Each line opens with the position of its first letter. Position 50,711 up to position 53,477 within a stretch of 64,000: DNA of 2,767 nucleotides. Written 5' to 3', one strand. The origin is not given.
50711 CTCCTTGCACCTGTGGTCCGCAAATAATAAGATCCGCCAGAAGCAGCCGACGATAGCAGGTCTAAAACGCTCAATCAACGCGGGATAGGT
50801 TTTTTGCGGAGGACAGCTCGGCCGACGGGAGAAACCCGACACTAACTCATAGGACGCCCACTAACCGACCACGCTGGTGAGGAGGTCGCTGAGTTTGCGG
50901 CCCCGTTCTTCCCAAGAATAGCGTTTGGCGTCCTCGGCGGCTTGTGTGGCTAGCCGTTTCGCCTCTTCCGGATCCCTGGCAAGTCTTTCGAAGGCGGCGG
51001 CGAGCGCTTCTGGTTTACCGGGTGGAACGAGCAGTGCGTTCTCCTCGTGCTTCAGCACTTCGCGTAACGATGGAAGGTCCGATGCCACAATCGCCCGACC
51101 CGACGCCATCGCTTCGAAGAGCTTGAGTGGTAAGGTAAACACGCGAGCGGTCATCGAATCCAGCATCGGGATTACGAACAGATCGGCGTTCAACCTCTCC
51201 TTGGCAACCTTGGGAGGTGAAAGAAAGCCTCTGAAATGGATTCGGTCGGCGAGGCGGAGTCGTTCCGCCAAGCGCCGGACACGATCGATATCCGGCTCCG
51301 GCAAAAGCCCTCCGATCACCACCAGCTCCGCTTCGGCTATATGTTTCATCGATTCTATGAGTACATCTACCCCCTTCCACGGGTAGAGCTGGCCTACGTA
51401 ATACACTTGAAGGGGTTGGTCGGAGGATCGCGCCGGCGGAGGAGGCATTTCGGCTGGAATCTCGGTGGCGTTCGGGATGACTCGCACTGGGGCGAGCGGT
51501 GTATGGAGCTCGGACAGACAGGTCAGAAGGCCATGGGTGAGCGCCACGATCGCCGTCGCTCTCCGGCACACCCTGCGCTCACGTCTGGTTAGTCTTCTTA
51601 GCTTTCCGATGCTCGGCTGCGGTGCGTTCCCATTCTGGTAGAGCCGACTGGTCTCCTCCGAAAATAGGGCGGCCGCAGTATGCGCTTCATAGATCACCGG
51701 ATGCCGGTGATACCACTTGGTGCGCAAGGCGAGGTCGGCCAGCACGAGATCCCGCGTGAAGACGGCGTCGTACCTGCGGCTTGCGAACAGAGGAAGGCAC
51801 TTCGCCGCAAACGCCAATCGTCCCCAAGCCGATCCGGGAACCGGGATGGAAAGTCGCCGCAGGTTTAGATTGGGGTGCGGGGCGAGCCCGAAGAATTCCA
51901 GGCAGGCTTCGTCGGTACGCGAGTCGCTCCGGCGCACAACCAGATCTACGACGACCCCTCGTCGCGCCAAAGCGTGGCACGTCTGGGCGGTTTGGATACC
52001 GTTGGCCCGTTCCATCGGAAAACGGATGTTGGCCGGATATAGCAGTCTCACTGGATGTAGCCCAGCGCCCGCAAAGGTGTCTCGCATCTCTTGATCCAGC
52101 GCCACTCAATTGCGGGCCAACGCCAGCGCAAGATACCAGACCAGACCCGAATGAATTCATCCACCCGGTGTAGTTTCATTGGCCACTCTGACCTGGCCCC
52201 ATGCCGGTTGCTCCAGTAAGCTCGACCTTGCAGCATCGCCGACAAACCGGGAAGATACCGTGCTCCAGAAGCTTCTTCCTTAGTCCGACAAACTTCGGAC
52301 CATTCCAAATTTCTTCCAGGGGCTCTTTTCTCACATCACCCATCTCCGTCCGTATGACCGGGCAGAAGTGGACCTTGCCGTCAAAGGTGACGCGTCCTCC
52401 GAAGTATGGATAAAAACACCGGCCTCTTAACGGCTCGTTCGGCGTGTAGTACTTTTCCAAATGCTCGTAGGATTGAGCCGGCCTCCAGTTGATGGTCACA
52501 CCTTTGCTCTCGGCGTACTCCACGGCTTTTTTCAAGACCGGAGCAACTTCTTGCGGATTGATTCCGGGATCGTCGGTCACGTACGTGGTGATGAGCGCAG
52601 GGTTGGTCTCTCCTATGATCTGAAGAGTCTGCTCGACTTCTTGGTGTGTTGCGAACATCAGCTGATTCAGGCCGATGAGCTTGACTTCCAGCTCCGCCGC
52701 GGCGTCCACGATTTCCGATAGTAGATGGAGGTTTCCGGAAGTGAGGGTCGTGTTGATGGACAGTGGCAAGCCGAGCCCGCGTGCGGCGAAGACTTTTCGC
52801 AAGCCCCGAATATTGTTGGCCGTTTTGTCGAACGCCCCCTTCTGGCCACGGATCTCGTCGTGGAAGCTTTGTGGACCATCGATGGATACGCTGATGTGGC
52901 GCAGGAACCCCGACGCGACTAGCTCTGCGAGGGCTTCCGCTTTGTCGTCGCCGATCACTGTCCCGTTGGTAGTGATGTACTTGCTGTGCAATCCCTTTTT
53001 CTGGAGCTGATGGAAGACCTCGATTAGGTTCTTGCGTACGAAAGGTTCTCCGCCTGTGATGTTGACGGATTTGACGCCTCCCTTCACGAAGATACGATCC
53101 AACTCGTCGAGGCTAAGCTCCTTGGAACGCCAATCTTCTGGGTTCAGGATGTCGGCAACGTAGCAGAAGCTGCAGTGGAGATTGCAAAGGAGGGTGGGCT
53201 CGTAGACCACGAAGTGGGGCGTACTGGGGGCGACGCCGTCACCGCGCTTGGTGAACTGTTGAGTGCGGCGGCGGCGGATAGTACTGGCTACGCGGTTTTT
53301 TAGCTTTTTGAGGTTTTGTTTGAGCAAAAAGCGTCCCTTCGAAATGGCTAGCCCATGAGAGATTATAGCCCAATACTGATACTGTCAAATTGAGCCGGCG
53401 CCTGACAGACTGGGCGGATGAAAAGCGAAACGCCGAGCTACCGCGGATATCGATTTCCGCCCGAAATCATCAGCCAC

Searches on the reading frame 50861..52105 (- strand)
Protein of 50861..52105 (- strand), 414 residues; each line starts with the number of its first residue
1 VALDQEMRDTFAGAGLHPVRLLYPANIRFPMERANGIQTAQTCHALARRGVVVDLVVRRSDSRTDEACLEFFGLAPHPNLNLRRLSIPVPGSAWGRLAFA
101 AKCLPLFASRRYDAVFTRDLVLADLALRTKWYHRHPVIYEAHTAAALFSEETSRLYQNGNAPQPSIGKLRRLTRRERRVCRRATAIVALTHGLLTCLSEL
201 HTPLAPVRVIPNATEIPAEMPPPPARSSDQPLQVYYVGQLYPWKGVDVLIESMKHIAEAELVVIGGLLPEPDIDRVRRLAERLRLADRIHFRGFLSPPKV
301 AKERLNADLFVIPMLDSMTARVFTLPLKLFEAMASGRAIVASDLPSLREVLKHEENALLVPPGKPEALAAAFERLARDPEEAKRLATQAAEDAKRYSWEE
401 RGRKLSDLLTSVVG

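Call 76: search_protein_families(library=pfam, proteins=[window:50861-52105:-], max_evalue=0.00001)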
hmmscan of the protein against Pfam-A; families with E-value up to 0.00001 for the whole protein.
window:50861-52105:- (414 aa): 5 families
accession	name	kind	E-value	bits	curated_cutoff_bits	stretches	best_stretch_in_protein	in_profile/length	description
PF00534.26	Glycos_transf_1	-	1.4e-29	103.3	26.4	1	228-391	12-171/172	Glycosyl transferases group 1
PF13692.12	Glyco_trans_1_4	-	2e-29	103.1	27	1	234-378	4-142/142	Glycosyl transferases group 1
PF13579.12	Glyco_trans_4_4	-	3.8e-14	53.8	29.7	1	38-212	6-157/158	Glycosyl transferase 4-like domain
PF13439.12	Glyco_transf_4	-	3.7e-13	50.3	28.5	1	39-213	8-165/170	Glycosyltransferase Family 4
PF13524.12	Glyco_trans_1_2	-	1.7e-09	38.2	25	1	252-405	8-142/144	Glycosyl transferase-like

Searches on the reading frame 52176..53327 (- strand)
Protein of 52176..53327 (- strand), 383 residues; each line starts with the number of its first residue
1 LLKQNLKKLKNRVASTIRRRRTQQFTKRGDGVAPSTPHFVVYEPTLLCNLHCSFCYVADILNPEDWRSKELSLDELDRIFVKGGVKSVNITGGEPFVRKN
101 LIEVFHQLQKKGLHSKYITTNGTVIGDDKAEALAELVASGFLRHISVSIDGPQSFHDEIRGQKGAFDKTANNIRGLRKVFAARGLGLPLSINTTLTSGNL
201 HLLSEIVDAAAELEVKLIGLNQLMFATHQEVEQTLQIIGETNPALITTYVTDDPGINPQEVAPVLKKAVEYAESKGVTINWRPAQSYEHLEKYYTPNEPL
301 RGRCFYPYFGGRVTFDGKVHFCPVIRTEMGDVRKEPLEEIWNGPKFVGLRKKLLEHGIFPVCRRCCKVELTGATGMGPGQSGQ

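Call 78: search_protein_families(library=pfam, proteins=[window:52176-53327:-], max_evalue=0.0001)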
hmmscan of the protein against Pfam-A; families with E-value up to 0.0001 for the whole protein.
window:52176-53327:- (383 aa): 3 families
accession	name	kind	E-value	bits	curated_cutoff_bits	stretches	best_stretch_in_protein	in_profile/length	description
PF04055.27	Radical_SAM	-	3.3e-22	79.8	29.5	1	43-179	2-139/166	Radical SAM superfamily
PF13186.11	SPASM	-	3.4e-11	43.7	21.5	1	304-365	1-66/67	Iron-sulfur cluster-binding domain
PF13353.11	Fer4_12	-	3.1e-07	31.2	22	1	48-156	15-120/137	4Fe-4S single cluster domain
